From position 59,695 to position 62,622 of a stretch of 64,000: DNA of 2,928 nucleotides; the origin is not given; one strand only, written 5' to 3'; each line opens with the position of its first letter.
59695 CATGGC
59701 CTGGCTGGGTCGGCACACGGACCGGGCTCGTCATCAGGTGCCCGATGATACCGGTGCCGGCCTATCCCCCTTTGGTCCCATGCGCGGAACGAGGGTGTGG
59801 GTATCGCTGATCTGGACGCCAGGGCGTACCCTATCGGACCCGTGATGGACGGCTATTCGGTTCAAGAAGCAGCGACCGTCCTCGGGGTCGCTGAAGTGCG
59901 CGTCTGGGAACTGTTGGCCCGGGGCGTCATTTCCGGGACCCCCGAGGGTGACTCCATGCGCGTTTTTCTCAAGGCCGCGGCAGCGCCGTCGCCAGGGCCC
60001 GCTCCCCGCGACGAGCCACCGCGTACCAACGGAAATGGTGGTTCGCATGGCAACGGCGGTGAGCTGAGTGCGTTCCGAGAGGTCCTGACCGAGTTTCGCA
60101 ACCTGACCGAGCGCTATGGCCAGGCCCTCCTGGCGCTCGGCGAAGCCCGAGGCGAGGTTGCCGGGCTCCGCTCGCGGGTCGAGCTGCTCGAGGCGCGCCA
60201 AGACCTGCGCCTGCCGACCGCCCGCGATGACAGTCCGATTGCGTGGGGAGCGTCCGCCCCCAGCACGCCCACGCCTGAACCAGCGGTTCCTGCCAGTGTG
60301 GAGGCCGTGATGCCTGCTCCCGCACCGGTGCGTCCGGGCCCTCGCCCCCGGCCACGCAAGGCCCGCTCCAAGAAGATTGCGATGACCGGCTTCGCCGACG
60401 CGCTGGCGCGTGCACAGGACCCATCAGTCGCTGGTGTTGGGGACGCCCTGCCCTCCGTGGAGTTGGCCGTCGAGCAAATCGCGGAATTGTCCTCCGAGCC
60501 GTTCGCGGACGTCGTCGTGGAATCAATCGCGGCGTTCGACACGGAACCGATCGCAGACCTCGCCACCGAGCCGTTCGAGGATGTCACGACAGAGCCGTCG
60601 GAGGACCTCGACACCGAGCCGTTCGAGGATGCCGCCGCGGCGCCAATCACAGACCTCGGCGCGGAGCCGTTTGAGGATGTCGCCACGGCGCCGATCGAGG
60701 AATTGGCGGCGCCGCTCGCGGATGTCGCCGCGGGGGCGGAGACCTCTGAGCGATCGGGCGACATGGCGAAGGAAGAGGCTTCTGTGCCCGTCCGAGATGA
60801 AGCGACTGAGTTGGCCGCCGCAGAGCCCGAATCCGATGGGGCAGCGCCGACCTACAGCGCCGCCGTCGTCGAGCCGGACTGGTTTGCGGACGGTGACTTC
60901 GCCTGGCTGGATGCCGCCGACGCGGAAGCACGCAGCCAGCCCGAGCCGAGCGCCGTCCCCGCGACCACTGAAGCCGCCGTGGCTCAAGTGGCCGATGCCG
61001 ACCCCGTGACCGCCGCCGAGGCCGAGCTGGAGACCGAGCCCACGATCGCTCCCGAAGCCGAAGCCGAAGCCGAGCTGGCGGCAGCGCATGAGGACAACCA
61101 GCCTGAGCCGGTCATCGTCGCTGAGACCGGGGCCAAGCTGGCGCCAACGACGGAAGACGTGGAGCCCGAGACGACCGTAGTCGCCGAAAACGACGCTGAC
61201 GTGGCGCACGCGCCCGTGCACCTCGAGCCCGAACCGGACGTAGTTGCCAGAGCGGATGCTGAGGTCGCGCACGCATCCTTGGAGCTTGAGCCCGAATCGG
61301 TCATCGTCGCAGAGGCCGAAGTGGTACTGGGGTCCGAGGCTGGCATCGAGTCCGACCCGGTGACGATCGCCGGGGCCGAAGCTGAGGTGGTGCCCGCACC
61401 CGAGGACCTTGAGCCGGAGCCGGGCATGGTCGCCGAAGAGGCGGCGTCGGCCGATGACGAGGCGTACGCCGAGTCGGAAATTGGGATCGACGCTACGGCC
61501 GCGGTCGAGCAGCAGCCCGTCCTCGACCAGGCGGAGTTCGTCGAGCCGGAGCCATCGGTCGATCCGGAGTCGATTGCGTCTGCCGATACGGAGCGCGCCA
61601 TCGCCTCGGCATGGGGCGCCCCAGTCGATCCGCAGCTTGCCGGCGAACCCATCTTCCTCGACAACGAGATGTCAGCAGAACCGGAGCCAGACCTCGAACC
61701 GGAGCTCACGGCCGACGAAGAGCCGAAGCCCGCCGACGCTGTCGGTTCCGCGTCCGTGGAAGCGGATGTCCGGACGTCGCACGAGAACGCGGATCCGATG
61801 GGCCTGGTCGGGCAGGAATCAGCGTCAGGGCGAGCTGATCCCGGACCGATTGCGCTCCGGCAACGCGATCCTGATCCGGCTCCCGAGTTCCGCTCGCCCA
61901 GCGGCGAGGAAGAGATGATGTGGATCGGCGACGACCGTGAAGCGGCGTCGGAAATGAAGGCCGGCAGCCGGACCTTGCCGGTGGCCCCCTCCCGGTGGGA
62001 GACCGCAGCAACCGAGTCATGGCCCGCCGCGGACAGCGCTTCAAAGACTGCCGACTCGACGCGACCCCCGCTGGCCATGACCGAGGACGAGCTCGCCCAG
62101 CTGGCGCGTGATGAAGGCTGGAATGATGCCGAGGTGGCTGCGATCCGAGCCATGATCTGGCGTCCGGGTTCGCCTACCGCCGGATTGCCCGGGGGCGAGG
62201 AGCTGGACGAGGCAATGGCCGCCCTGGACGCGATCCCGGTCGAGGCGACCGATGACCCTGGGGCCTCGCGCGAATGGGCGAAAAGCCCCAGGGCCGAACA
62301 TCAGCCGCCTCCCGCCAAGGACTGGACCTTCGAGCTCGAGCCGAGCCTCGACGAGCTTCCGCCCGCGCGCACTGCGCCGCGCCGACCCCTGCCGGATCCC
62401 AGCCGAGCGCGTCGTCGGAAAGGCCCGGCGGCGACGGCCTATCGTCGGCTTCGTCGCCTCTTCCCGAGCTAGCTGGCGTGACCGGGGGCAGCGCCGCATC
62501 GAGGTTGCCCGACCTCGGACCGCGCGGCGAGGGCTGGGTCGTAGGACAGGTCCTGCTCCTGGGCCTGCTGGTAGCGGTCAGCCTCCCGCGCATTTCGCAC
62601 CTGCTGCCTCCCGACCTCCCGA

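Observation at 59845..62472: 876-aa acidic, repeat-rich protein with N-terminal HTH DNA-binding domain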

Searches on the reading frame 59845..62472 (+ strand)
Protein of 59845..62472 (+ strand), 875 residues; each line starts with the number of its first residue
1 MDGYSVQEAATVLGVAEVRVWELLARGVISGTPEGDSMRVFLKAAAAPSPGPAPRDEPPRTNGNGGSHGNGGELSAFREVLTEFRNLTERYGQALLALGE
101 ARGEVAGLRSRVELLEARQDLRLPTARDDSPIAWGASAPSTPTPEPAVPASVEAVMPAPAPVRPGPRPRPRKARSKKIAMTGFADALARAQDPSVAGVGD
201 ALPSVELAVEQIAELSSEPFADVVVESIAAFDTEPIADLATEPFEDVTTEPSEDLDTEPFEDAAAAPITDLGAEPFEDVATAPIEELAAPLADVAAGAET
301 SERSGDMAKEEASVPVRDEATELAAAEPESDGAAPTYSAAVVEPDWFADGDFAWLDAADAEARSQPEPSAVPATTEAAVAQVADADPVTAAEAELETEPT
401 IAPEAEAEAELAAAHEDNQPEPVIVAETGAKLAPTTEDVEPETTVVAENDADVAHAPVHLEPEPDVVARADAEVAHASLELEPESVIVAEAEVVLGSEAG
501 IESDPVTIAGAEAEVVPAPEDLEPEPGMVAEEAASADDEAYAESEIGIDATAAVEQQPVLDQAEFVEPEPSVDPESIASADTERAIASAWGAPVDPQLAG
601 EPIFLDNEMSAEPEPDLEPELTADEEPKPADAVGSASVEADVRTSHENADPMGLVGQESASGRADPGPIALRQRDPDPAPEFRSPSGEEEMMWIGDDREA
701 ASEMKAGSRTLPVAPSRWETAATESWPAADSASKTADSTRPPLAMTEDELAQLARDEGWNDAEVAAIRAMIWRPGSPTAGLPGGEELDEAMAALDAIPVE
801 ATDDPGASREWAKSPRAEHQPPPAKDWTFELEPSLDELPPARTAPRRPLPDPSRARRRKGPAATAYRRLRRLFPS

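Call 4: search_protein_families(library=pfam, proteins=[window:59845-62472:+], max_evalue=1)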
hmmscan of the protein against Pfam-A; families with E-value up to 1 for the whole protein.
window:59845-62472:+ (875 aa): 2 families
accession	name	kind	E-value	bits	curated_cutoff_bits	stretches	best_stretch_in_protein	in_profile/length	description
PF12728.13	HTH_17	-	0.047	14.4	27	1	4-31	2-29/51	Helix-turn-helix domain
PF08281.18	Sigma70_r4_2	-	0.18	11.9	25.7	1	2-27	25-50/54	Sigma-70, region 4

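Call 5: find_homologous_proteins(query=window:59845-62469:+, max_evalue=0.001)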
Query window:59845-62469:+ (875 aa): 423 proteins with E <= 0.001 among 8000 candidates; the best 120 are listed.
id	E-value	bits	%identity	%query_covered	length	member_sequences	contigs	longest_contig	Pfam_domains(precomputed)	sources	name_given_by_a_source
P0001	0.0e+0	1821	100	100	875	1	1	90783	-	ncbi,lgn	-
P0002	9.8e-139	483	72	23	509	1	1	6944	-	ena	-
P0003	1.3e-136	476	75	23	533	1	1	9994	-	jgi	jgi:hypothetical protein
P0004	1.4e-135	472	69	24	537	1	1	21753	-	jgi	jgi:hypothetical protein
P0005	1.6e-135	472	77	23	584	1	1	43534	-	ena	-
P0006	1.0e-130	456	69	25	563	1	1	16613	-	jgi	jgi:hypothetical protein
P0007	1.0e-128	449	73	23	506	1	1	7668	-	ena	-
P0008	8.4e-123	430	68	24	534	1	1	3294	-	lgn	-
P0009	1.1e-121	426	55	42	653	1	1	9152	-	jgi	jgi:hypothetical protein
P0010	2.1e-120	422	50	43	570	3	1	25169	-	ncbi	-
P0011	3.7e-120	421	70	23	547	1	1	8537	-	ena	-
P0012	1.6e-119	419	66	25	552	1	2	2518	-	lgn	-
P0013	2.1e-117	412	66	23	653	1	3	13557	-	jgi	jgi:hypothetical protein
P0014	6.8e-117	410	64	24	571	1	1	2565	-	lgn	-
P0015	7.5e-117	410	66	24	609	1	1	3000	-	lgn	-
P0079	8.9e-102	360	66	23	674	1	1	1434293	-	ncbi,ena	-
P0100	1.0e-64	238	58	22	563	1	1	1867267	-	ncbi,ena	-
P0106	2.0e-54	204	46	22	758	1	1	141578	-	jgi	jgi:hypothetical protein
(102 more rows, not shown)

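Call 10: find_encoding_contigs(protein=P0001, flank=10000, max_places=3)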
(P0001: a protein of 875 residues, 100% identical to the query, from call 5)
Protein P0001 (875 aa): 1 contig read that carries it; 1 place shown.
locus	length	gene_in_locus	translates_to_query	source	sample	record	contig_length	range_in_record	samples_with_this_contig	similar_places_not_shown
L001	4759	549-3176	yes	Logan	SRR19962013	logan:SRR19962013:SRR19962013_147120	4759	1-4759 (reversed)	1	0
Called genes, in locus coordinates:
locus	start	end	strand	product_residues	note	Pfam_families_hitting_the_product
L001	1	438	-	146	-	?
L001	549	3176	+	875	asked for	-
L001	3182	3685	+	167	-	PF04191:PEMT, PF04140:ICMT (weak)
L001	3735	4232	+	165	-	PF12802:MarR_2, PF01047:MarR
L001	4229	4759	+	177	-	?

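Call 29: find_encoding_contigs(protein=P0079, flank=8000, max_places=1)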
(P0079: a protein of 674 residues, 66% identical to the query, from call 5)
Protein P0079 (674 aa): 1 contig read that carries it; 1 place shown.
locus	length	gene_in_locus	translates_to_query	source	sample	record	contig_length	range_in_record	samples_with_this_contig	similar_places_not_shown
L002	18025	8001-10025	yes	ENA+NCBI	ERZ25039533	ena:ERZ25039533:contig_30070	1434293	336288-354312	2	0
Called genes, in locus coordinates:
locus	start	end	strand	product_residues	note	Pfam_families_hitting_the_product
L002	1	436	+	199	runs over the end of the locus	PF13302:Acetyltransf_3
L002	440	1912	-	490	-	PF00890:FAD_binding_2 (weak), PF01266:DAO, PF01494:FAD_binding_3 (faint), PF07992:Pyr_redox_2 (weak), PF13450:NAD_binding_8, PF01593:Amino_oxidase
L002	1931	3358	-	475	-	PF21686:LigD_Prim-Pol, PF01896:DNA_primase_S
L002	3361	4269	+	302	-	PF03631:Virul_fac_BrkB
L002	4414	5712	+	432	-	PF24568:CC_PcsB (weak), PF01551:Peptidase_M23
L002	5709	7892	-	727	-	PF11897:DUF3417, PF00343:Phosphorylase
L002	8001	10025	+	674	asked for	-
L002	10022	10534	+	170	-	PF04191:PEMT, PF04140:ICMT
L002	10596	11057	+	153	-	PF01047:MarR, PF12802:MarR_2 (weak)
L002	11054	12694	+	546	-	PF00083:Sugar_tr, PF06609:TRI12, PF07690:MFS_1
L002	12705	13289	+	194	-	PF00857:Isochorismatase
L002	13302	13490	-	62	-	-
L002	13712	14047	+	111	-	PF13451:zf_Tbcl, PF23477:zf_Tbcl_2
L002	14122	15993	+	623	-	PF00456:Transketolase_N, PF00676:E1_dh, PF02775:TPP_enzyme_C (faint), PF02779:Transket_pyr, PF02780:Transketolase_C, PF22613:Transketolase_C_1 (faint)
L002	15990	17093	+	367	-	PF00923:TAL_FSA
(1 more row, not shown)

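Call 30: find_encoding_contigs(protein=P0100, flank=8000, max_places=1)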
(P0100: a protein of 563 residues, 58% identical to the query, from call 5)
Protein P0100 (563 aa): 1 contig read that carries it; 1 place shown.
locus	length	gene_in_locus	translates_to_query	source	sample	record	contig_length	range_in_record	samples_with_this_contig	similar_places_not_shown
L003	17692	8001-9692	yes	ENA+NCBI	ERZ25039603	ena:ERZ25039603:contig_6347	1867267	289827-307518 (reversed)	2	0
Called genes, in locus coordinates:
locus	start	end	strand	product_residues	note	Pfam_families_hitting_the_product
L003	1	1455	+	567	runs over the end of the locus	PF05960:DUF885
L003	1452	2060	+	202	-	PF13302:Acetyltransf_3, PF00583:Acetyltransf_1 (weak)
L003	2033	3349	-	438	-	PF21686:LigD_Prim-Pol, PF01896:DNA_primase_S (weak)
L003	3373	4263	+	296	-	PF03631:Virul_fac_BrkB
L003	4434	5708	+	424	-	PF24568:CC_PcsB (weak), PF01551:Peptidase_M23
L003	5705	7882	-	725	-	PF11897:DUF3417, PF00343:Phosphorylase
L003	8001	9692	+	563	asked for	-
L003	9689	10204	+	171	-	PF04140:ICMT (weak), PF04191:PEMT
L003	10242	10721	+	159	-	PF01047:MarR, PF12802:MarR_2 (weak)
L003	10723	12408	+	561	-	PF06609:TRI12, PF00083:Sugar_tr, PF07690:MFS_1, PF12832:MFS_1_like (weak)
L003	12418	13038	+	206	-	PF00857:Isochorismatase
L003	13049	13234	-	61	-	-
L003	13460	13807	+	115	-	PF13451:zf_Tbcl, PF23477:zf_Tbcl_2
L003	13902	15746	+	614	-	PF00456:Transketolase_N, PF02775:TPP_enzyme_C (faint), PF02779:Transket_pyr, PF02780:Transketolase_C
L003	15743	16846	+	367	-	PF00923:TAL_FSA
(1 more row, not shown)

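Call 31: find_encoding_contigs(protein=P0106, flank=8000, max_places=1)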
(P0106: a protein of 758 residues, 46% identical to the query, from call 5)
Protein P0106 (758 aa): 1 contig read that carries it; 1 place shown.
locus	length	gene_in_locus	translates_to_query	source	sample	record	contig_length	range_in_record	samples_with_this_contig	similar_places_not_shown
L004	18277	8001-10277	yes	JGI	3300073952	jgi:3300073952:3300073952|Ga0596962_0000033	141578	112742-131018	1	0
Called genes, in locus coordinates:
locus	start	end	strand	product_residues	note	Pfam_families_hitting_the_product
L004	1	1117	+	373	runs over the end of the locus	PF06224:AlkZ-like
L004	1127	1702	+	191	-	PF06736:TMEM175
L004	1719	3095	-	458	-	PF21686:LigD_Prim-Pol, PF01896:DNA_primase_S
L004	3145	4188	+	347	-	PF03631:Virul_fac_BrkB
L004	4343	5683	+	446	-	PF10241:KxDL (weak), PF24568:CC_PcsB (weak), PF01551:Peptidase_M23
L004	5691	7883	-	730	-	PF11897:DUF3417, PF00343:Phosphorylase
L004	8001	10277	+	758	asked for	-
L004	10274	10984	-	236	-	-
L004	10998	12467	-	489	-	PF01266:DAO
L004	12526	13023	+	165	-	PF12802:MarR_2 (weak), PF01047:MarR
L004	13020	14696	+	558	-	PF00083:Sugar_tr, PF06609:TRI12 (weak), PF07690:MFS_1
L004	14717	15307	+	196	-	PF00857:Isochorismatase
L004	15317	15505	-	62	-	-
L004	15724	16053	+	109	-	PF13451:zf_Tbcl, PF23477:zf_Tbcl_2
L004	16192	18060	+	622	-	PF00456:Transketolase_N, PF00676:E1_dh, PF02775:TPP_enzyme_C (faint), PF02779:Transket_pyr, PF02780:Transketolase_C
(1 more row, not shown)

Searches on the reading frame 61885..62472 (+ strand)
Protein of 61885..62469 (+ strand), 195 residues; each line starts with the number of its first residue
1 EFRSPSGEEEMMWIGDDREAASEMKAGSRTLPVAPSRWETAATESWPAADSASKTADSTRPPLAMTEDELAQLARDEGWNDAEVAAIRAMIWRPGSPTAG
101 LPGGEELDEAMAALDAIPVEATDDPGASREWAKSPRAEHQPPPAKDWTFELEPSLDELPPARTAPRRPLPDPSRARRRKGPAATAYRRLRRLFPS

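Call 4: search_protein_families(library=pfam, proteins=[window:61900-62472:+], max_evalue=1)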
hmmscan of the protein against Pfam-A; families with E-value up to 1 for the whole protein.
window:61900-62472:+ (190 aa): 0 families

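Call 16: search_protein_families(library=ncbifam, proteins=[window:61885-62469:+], max_evalue=0.1)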
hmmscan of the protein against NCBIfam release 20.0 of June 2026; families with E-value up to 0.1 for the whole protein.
window:61885-62469:+ (195 aa): 0 families

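Call 20: search_solved_structures(query=A1, max_evalue=10, show_alignments=2)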
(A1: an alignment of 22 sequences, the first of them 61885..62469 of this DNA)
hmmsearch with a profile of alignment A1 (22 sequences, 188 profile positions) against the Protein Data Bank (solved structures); distinct sequences matched with E-value up to 10: 2.
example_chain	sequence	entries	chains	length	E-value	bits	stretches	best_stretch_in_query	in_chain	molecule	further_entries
6joy_A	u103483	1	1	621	0.053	16.8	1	132-176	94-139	1,4-alpha-glucan branching enzyme GlgB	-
8zqa_A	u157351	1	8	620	0.27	14.5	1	132-176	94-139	1,4-alpha-glucan branching enzyme GlgB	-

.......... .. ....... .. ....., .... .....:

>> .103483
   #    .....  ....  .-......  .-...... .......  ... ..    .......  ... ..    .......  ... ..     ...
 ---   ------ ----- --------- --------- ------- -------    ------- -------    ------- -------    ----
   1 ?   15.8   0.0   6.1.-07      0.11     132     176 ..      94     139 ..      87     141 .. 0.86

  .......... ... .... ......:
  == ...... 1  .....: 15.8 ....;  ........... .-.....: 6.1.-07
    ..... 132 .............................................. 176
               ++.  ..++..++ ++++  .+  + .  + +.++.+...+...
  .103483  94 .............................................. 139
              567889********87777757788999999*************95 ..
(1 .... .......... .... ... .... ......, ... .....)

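Call 23: predict_structure(alignment_id=A1)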
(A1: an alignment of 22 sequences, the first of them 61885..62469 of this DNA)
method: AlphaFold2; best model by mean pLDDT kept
length: 195 residues; sequences in the alignment: 22
mean_pLDDT: 64.0   pTM: 0.28
mean pLDDT of the five models: 64.0, 63.6, 62.6, 62.4, 61.9
residues with pLDDT >= 90: 10; 70-90: 56; 50-70: 84; < 50: 45
segments of 3 or more residues with pLDDT < 50: 1-3, 17-19, 21-23, 27-30, 36-41, 49-60, 162-164
pLDDT, mean of each block of 10 residues (from residue 1): 52 54 46 51 51 44 76 92 84 68 86 84 57 53 56 58 52 65 79 78
secondary structure, 60 per line:
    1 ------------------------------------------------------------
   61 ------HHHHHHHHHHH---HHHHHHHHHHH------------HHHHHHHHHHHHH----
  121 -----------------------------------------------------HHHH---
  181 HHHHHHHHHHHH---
elements in order: H67-77 H81-91 H104-116 H174-177 H181-192

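Call 42: find_homologous_proteins(query=A1, max_evalue=0.01)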
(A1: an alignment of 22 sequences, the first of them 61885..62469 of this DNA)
Query A1 (22 sequences) (195 aa, profile of the alignment): 87 proteins with E <= 0.01 among 8000 candidates.
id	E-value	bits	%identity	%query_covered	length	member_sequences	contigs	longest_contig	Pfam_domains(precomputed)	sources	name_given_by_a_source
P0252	1.3e-72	262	51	96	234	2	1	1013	-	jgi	jgi:hypothetical protein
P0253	1.5e-71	258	49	96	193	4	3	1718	-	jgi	jgi:hypothetical protein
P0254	4.1e-71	257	51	96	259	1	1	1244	-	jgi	jgi:hypothetical protein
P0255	1.5e-70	255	48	96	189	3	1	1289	-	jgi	jgi:hypothetical protein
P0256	2.3e-70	254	48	96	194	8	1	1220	-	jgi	jgi:hypothetical protein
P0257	2.4e-70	254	48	96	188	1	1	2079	-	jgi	jgi:hypothetical protein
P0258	3.9e-70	254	49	71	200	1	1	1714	-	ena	-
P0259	1.0e-69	252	46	97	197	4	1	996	-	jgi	jgi:hypothetical protein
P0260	1.6e-69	252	47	96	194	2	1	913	-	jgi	-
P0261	2.0e-69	251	51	70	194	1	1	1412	-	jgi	jgi:hypothetical protein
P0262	1.7e-66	242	51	97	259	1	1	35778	-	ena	-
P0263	3.1e-66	241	47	94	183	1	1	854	-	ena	-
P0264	4.1e-66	241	50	97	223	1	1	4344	-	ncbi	ncbi:MAG: hypothetical protein ACXWWU_05570, partial [Candidatus Limnocylindria bacterium]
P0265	1.9e-65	238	48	96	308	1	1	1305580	-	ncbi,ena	-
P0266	2.2e-65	238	50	94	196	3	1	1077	-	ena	-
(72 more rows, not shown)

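Call 47: fold_search(model_id=the predicted structure, library=pdb)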
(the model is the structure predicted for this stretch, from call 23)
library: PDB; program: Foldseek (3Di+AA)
matches with E <= 10: 0; with E <= 0.001: 0
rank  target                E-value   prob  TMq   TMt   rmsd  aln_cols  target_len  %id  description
